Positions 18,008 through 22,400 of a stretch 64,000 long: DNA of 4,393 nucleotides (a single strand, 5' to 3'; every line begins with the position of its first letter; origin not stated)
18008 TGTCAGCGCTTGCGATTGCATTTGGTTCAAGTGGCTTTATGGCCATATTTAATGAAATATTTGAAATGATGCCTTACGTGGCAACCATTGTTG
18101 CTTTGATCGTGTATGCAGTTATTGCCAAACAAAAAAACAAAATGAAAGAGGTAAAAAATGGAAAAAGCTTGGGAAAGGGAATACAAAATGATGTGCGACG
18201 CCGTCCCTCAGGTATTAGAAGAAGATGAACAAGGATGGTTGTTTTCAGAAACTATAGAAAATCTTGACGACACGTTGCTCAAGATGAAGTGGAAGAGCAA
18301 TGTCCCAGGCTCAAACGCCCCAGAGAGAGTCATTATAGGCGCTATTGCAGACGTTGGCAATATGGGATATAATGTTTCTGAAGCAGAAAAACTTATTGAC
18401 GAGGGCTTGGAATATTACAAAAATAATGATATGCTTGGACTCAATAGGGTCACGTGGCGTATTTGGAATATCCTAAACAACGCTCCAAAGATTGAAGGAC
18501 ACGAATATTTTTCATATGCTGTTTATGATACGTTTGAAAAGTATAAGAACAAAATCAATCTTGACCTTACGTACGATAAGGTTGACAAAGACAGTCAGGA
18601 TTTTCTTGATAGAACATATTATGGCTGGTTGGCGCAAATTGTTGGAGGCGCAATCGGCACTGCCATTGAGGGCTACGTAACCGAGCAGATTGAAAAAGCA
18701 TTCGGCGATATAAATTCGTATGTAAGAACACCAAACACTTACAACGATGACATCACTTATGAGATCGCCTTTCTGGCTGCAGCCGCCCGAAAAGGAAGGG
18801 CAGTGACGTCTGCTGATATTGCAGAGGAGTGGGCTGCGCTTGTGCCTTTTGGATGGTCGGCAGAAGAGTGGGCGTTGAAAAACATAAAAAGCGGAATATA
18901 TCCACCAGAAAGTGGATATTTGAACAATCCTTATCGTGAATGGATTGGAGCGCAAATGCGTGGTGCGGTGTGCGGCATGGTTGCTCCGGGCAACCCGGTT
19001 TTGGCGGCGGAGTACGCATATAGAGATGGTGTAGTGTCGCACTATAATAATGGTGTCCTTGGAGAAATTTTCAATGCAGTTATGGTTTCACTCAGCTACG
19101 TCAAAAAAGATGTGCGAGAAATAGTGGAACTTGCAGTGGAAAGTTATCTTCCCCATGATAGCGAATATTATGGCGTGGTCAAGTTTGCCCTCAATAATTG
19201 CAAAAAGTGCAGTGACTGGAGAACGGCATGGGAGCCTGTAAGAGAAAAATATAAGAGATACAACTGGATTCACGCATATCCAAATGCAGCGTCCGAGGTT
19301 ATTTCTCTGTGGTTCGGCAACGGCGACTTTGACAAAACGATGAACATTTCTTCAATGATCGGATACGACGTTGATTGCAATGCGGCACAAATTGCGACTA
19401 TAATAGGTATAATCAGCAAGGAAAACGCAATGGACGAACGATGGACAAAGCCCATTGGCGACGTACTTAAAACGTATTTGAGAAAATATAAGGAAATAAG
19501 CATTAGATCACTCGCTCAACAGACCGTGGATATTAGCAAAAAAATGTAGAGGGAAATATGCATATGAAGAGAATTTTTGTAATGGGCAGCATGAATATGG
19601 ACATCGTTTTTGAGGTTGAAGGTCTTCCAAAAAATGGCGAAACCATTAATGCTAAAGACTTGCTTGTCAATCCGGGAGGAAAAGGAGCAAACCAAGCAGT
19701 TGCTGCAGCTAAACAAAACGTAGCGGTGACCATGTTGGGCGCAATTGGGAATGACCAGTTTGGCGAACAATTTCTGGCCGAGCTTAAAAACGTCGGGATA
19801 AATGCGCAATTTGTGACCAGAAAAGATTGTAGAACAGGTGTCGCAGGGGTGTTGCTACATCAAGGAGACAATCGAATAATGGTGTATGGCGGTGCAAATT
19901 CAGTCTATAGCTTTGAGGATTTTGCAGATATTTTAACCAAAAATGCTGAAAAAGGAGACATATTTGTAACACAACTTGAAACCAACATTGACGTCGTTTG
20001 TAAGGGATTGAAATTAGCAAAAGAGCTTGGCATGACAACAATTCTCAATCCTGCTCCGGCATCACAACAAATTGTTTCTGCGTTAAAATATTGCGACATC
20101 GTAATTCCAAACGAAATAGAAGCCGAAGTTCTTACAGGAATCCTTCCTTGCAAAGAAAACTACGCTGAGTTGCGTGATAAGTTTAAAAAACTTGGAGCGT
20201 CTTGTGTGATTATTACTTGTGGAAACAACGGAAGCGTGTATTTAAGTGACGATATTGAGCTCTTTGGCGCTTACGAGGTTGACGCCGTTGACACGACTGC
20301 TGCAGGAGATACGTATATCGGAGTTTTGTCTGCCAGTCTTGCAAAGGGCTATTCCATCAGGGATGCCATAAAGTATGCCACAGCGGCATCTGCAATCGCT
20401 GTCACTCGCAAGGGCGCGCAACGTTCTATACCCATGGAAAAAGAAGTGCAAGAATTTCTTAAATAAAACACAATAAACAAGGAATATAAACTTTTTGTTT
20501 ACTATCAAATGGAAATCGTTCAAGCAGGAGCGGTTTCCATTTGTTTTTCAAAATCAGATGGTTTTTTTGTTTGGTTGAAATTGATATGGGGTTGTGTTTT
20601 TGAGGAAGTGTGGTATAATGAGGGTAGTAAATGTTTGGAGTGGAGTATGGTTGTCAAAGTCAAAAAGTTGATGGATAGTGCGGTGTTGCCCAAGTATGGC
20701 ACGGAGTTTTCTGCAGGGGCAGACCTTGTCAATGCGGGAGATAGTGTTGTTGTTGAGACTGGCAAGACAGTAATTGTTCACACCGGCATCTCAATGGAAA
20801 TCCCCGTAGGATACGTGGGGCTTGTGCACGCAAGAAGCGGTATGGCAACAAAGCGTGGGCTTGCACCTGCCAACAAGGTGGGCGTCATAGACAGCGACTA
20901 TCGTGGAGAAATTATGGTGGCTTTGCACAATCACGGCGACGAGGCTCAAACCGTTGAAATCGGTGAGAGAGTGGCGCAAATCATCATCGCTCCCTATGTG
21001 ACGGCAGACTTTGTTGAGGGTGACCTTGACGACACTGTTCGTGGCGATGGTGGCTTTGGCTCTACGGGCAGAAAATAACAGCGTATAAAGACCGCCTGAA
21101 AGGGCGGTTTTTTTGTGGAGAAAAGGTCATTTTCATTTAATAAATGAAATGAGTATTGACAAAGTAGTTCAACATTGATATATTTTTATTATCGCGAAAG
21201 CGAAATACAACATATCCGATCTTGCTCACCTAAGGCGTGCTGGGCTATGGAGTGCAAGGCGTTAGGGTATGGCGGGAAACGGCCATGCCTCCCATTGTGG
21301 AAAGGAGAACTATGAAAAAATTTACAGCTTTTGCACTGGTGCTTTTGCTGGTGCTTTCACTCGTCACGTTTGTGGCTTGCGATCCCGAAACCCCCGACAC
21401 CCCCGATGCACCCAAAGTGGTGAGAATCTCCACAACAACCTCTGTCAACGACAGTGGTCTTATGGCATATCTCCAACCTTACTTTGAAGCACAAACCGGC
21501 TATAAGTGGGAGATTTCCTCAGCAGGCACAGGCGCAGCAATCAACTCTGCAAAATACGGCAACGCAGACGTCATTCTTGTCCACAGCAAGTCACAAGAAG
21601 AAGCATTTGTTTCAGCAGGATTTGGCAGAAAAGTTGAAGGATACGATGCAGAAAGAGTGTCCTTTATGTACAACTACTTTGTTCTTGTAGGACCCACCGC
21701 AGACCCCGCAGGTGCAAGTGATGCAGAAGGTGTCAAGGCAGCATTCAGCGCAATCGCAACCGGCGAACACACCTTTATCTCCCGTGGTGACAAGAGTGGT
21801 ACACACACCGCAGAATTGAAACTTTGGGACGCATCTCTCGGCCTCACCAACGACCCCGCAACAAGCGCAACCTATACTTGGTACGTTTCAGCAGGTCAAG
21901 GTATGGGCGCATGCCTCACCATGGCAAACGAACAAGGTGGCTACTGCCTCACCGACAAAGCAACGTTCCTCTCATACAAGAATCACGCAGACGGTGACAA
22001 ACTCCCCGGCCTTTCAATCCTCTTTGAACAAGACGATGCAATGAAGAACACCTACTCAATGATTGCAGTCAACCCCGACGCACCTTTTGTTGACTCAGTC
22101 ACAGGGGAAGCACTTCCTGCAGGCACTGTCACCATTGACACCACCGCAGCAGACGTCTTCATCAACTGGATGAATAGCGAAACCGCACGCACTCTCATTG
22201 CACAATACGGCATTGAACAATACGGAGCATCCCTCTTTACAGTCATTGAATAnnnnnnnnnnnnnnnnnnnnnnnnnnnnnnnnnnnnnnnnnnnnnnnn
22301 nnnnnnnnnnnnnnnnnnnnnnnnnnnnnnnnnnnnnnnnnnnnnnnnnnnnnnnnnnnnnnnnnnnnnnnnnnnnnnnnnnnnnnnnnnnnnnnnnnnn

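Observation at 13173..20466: BMP-type ABC importer + ADP-ribosylglycohydrolase-family enzyme + ribokinase: an ABC version of the uncharacterised yegTUV logic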

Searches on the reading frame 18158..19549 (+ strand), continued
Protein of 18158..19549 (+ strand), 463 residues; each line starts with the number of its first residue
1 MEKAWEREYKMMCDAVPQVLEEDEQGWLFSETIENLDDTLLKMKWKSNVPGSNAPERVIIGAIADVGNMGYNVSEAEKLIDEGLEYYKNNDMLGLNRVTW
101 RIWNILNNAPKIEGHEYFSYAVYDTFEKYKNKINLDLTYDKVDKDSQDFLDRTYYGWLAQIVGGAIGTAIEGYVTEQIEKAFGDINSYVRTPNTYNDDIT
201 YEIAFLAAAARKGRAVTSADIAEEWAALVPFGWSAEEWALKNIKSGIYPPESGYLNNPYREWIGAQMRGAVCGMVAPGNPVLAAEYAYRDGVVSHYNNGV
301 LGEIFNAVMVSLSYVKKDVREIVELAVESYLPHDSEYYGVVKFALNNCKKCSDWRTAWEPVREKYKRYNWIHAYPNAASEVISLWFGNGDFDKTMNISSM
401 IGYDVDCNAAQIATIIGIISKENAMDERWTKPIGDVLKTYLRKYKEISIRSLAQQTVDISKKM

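Call 58: search_protein_families(library=pfam, proteins=[P0189, P0231, P0235, P0243, P0244, P0253, P0256, P0164, P0123, P0263], max_evalue=0.0001)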
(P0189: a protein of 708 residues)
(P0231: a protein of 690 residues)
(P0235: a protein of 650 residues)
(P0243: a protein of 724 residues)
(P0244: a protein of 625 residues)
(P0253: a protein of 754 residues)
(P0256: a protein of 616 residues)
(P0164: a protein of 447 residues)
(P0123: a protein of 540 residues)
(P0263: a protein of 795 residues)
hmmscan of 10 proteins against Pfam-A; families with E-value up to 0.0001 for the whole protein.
P0189 (708 aa): 2 families
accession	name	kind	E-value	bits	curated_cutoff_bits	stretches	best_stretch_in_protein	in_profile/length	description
PF03747.19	ADP_ribosyl_GH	-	1.4e-48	166.5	26.2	1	16-307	2-286/287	ADP-ribosylglycohydrolase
PF06439.18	3keto-disac_hyd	-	3.6e-07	30.9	26.8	1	541-706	6-186/187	3-keto-disaccharide hydrolase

P0231 (690 aa): 1 family
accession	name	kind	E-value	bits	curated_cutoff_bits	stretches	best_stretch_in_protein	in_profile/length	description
PF03747.19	ADP_ribosyl_GH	-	1.3e-57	196.1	26.2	1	13-302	2-286/287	ADP-ribosylglycohydrolase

P0235 (650 aa): 1 family
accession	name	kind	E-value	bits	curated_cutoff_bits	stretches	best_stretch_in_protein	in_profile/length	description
PF03747.19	ADP_ribosyl_GH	-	6.1e-44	151.2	26.2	1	17-284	1-286/287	ADP-ribosylglycohydrolase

P0243 (724 aa): 1 family
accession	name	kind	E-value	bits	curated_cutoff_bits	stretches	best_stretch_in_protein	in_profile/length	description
PF03747.19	ADP_ribosyl_GH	-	1.1e-52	180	26.2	1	24-314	2-285/287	ADP-ribosylglycohydrolase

P0244 (625 aa): 1 family
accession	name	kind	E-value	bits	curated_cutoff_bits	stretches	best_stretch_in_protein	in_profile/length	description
PF03747.19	ADP_ribosyl_GH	-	1.4e-40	140.2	26.2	1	19-288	1-287/287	ADP-ribosylglycohydrolase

P0253 (754 aa): 1 family
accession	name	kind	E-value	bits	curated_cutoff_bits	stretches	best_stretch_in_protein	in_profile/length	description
PF03747.19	ADP_ribosyl_GH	-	8.6e-44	150.8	26.2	1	36-305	1-286/287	ADP-ribosylglycohydrolase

P0256 (616 aa): 1 family
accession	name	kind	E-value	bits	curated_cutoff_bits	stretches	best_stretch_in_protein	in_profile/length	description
PF03747.19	ADP_ribosyl_GH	-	3e-45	155.5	26.2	1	16-285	1-287/287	ADP-ribosylglycohydrolase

P0164 (447 aa): 1 family
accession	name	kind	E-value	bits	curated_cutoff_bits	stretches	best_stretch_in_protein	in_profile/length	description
PF03747.19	ADP_ribosyl_GH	-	3.8e-53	181.5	26.2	1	108-413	1-286/287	ADP-ribosylglycohydrolase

P0123 (540 aa): 1 family
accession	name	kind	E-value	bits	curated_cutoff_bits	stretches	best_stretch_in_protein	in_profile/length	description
PF03747.19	ADP_ribosyl_GH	-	3.8e-37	129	26.2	1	215-504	2-286/287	ADP-ribosylglycohydrolase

P0263 (795 aa): 5 families
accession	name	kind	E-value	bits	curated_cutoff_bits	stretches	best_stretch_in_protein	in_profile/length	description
PF03747.19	ADP_ribosyl_GH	-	6.2e-43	147.9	26.2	1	455-761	1-287/287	ADP-ribosylglycohydrolase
PF13377.12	Peripla_BP_3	-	3.8e-24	86.1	26.5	1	178-334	2-167/167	Periplasmic binding protein-like domain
PF00532.27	Peripla_BP_1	-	8.2e-23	81.7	22.2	1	70-314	2-259/281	Periplasmic binding proteins and sugar binding domain of LacI family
PF13407.12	Peripla_BP_4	-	2.8e-16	60.3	35.1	1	73-287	2-222/258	Periplasmic binding protein domain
PF00356.27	LacI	-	4e-11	43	27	1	15-57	4-45/46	Bacterial regulatory proteins, lacI family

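Call 87: search_protein_families(library=pfam, proteins=[L069:7663-9570:-], max_evalue=0.01)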
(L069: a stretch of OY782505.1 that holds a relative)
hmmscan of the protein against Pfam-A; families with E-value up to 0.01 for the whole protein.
L069:7663-9570:- (635 aa): 9 families
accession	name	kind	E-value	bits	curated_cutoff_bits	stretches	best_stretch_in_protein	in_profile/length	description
PF00294.29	PfkB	-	1.3e-50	172.9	25.8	1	327-615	2-299/302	pfkB family carbohydrate kinase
PF00356.27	LacI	-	3.5e-14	52.8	27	1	2-47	1-45/46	Bacterial regulatory proteins, lacI family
PF13377.12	Peripla_BP_3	-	1.6e-12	48.3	26.5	1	165-301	2-150/167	Periplasmic binding protein-like domain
PF13407.12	Peripla_BP_4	-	7.1e-10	39.3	35.1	1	66-272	7-229/258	Periplasmic binding protein domain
PF00532.27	Peripla_BP_1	-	2.9e-07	30.7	22.2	1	73-260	17-218/281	Periplasmic binding proteins and sugar binding domain of LacI family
PF08543.17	Phos_pyr_kin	-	2e-06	27.8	27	1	485-599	102-225/246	Phosphomethylpyrimidine kinase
PF13443.12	HTH_26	-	0.0001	22.9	22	1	1-39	11-49/63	Cro/C1-type HTH DNA-binding domain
PF01381.28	HTH_3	-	0.00021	21.7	23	1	1-38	10-46/55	Helix-turn-helix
PF12844.13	HTH_19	-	0.0038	17.5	30.2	0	2-48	14-56/64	Helix-turn-helix domain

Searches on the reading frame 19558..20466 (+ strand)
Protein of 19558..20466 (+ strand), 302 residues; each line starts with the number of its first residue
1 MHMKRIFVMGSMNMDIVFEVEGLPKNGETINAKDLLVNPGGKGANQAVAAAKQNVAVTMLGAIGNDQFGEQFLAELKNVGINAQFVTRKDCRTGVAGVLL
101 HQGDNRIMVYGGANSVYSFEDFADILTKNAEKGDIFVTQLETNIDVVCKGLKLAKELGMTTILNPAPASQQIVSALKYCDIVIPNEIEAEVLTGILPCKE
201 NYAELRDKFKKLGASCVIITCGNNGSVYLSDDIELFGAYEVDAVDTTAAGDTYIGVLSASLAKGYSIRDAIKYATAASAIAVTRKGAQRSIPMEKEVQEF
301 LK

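Call 3: search_protein_families(library=pfam, proteins=[window:19558-20466:+], max_evalue=0.001)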
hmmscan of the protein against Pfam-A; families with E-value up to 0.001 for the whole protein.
window:19558-20466:+ (302 aa): 2 families
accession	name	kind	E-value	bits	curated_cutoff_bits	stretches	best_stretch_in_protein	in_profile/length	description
PF00294.29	PfkB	-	9.3e-62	209.5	25.8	1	3-292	1-300/302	pfkB family carbohydrate kinase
PF08543.17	Phos_pyr_kin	-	3.3e-10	40.2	27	1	170-277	111-227/246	Phosphomethylpyrimidine kinase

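Call 4: search_protein_families(library=ncbifam, proteins=[window:19558-20466:+], max_evalue=0.001)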
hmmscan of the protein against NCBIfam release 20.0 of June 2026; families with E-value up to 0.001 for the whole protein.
window:19558-20466:+ (302 aa): 28 families (the best 25 are shown)
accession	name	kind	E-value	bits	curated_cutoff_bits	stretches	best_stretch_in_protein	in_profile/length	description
TIGR02152.1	D_ribokin_bact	equivalog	1.1e-91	307.3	299.65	1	6-299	1-298/298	ribokinase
NF008353.0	PRK11142.1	equivalog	3.9e-78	263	341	1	3-302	2-304/307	ribokinase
NF053626.1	RibKinHalex1628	equivalog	3.9e-28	98.8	330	1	3-302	1-292/293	ATP-dependent ribose-1-phosphate kinase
NF041134.1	R1P_kin_Thcocales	equivalog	1.7e-26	93.3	500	1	7-295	4-277/291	ADP-dependent ribose-1-phosphate kinase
TIGR03168.1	1-PFK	subfamily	6.2e-26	91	216.4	1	14-288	10-288/305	hexose kinase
TIGR04382.1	myo_inos_iolC_N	equivalog_domain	2.2e-25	89.6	300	1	40-301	34-309/309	5-dehydro-2-deoxygluconokinase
NF040938.1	KDG_KDGal_kin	equivalog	3.5e-25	88.7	400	1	41-302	31-304/305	bifunctional 2-dehydro-3-deoxygluconokinase/2-dehydro-3-deoxygalactonokinase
TIGR03828.1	pfkB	equivalog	4.5e-25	88.3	292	1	14-288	10-288/305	1-phosphofructokinase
NF006957.1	PRK09434.1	equivalog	1.2e-20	74.3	450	2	170-296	171-301/302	fructokinase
NF049991.1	TagKinase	equivalog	6e-20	71.3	420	1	49-301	50-315/321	tagatose kinase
NF041164.1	NucKinThplmales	equivalog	8.8e-19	67.8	450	2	3-105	1-102/295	nucleoside kinase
TIGR02198.1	rfaE_dom_I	equivalog_domain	1.2e-18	67.3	345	1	39-290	47-305/315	D-glycero-beta-D-manno-heptose-7-phosphate kinase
NF008454.0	PRK11316.1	equivalog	4e-16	58.7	521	1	38-292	49-305/475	bifunctional D-glycero-beta-D-manno-heptose-7-phosphate kinase/D-glycero-beta-D-manno-heptose 1-phosphate adenylyltransferase HldE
NF041332.1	KDG_KDGal_kin_Halo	equivalog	6.5e-16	58.7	440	1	31-299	24-308/320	bifunctional 2-dehydro-3-deoxygluconokinase/2-dehydro-3-deoxygalactonokinase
NF007321.0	PRK09813.1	equivalog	6.1e-15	55.4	247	2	205-287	174-260/261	fructoselysine 6-kinase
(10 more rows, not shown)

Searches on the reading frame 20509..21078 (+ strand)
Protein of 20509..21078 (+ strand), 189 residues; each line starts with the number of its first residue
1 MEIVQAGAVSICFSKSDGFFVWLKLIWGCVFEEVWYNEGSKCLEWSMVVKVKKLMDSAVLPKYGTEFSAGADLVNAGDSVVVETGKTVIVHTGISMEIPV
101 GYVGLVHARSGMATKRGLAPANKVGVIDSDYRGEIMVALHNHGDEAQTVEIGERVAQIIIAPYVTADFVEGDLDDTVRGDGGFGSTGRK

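Call 3: search_protein_families(library=pfam, proteins=[window:20509-21078:+], max_evalue=0.001)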
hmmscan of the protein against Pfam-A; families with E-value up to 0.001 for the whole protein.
window:20509-21078:+ (189 aa): 2 families
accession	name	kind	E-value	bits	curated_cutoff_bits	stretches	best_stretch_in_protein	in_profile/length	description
PF00692.24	dUTPase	-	2e-27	96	22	1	58-187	3-129/129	dUTPase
PF22769.1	DCD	-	2e-09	38.1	27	1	74-161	65-151/153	dCTP deaminase-like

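Call 4: search_protein_families(library=ncbifam, proteins=[window:20509-21078:+], max_evalue=0.001)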
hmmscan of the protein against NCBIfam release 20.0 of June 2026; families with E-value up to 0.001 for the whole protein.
window:20509-21078:+ (189 aa): 4 families
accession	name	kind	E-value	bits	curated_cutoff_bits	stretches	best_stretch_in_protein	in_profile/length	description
NF001862.0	PRK00601.1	equivalog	1.7e-44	151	103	1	47-188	6-149/150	dUTP diphosphatase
TIGR00576.1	dut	superfamily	2.2e-44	150.7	102.55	1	49-188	2-143/143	dUTP diphosphatase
NF010561.0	PRK13956.1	equivalog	5.4e-21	75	223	1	51-187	9-146/147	dUTP diphosphatase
TIGR02274.1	dCTP_deam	equivalog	3.2e-09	36.8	92.8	1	69-161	65-152/180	dCTP deaminase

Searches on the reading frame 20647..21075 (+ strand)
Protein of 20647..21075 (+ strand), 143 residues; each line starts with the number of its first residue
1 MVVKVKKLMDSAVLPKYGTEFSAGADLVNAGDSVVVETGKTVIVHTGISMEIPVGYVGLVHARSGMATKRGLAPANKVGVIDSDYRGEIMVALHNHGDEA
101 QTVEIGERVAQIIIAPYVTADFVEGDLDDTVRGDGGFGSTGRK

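Call 87: search_protein_families(library=pfam, proteins=[window:20647-21075:+], max_evalue=0.01)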
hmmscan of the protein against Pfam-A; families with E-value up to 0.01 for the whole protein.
window:20647-21075:+ (143 aa): 2 families
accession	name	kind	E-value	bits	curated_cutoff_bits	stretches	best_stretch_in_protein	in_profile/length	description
PF00692.24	dUTPase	-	8e-28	97.2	22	1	12-141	3-129/129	dUTPase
PF22769.1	DCD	-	1e-09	39.1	27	1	28-115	65-151/153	dCTP deaminase-like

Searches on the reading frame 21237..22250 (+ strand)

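Call 87: search_protein_families(library=pfam, proteins=[window:21237-22250:+], max_evalue=0.01)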
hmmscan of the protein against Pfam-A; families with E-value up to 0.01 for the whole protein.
window:21237-22250:+ (338 aa): 2 families
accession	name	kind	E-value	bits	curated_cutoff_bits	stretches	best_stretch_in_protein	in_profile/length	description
PF12849.12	PBP_like_2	-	3.6e-35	122.5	27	1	56-314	4-265/267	PBP superfamily domain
PF13531.11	SBP_bac_11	-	7e-10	39.5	25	1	77-178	14-111/227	Bacterial extracellular solute-binding protein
